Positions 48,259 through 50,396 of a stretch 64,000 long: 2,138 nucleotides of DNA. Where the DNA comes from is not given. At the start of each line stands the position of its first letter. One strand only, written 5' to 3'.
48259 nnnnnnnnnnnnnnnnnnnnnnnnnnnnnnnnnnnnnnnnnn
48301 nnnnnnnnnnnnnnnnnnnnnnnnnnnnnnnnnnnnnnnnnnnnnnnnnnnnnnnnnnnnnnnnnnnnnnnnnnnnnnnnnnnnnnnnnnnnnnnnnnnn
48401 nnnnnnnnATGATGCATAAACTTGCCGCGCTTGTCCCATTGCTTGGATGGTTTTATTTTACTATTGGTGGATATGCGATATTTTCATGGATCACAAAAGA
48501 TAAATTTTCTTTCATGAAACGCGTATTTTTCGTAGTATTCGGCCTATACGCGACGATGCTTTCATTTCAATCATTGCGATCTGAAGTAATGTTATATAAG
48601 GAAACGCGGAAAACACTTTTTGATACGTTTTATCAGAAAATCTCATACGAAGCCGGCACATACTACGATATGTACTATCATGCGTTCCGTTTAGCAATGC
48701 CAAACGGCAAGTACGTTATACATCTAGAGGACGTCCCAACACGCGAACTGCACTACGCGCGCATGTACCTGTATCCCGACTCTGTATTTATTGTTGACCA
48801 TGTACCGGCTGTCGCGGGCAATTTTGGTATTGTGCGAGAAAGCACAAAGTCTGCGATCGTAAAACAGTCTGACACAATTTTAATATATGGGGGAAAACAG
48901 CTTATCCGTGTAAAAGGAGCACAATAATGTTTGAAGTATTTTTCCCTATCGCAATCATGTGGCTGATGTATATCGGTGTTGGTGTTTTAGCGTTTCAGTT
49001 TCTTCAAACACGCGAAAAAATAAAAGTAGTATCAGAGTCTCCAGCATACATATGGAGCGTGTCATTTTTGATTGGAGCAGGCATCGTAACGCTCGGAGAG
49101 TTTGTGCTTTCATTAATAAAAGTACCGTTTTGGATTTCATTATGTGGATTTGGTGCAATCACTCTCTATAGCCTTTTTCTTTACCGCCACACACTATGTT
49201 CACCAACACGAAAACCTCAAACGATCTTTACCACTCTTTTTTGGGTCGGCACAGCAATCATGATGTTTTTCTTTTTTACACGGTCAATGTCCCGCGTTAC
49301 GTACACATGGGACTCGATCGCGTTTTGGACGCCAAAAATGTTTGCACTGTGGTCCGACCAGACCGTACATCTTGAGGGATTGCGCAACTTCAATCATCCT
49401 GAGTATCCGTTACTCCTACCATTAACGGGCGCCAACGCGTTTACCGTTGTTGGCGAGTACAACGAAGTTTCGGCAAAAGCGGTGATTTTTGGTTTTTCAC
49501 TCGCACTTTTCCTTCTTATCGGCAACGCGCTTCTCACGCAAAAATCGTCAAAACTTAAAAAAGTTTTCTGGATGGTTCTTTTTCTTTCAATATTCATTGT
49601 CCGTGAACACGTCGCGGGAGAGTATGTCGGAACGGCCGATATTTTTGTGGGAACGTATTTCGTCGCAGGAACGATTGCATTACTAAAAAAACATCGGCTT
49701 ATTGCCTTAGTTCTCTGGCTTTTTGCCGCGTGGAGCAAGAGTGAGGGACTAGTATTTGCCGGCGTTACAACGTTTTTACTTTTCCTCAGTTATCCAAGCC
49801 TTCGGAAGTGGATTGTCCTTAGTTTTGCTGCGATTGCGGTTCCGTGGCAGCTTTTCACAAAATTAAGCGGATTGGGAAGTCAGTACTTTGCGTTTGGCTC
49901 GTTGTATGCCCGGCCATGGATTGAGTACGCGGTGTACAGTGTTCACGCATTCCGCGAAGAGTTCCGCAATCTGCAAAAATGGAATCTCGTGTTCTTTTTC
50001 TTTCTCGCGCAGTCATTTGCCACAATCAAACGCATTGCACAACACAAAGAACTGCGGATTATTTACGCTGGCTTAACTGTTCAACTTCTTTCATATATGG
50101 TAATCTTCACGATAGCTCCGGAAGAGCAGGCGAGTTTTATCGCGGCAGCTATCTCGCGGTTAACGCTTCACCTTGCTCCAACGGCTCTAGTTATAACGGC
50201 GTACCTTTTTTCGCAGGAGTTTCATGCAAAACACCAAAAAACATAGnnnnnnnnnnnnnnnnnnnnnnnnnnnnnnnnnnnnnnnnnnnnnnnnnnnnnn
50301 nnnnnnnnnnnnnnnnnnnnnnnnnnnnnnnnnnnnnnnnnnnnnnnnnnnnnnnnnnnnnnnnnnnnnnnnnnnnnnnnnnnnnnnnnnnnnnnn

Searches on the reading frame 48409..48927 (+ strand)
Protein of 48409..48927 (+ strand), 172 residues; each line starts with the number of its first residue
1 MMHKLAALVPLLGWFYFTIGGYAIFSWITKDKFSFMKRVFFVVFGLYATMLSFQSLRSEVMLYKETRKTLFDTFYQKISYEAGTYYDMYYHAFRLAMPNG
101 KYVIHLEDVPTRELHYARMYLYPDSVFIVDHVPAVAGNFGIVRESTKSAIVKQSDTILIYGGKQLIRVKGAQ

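Call 6: search_protein_families(library=pfam, proteins=[window:48409-48927:+], max_evalue=0.01)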
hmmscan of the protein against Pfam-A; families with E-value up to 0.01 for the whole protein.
window:48409-48927:+ (172 aa): 0 families

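Call 16: search_protein_families(library=pfam, proteins=[window:48409-48927:+], max_evalue=5)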
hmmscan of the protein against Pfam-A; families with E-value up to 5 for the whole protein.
window:48409-48927:+ (172 aa): 1 family
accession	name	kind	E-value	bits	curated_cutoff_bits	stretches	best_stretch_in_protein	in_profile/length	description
PF18539.7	DUF5625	-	0.046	14.4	26.9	1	29-109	33-114/131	Domain of unknown function (DUF5625)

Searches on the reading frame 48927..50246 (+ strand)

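Call 6: search_protein_families(library=pfam, proteins=[window:48927-50246:+], max_evalue=0.01)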
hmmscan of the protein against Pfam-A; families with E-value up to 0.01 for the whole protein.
window:48927-50246:+ (439 aa): 0 families

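Call 16: search_protein_families(library=pfam, proteins=[window:48927-50246:+], max_evalue=5)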
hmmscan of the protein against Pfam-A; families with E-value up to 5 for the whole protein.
window:48927-50246:+ (439 aa): 1 family
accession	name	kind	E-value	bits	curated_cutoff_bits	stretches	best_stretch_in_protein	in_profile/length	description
PF07127.16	Nodulin_late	-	0.16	12.8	30.4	1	210-230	5-25/54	Late nodulin domain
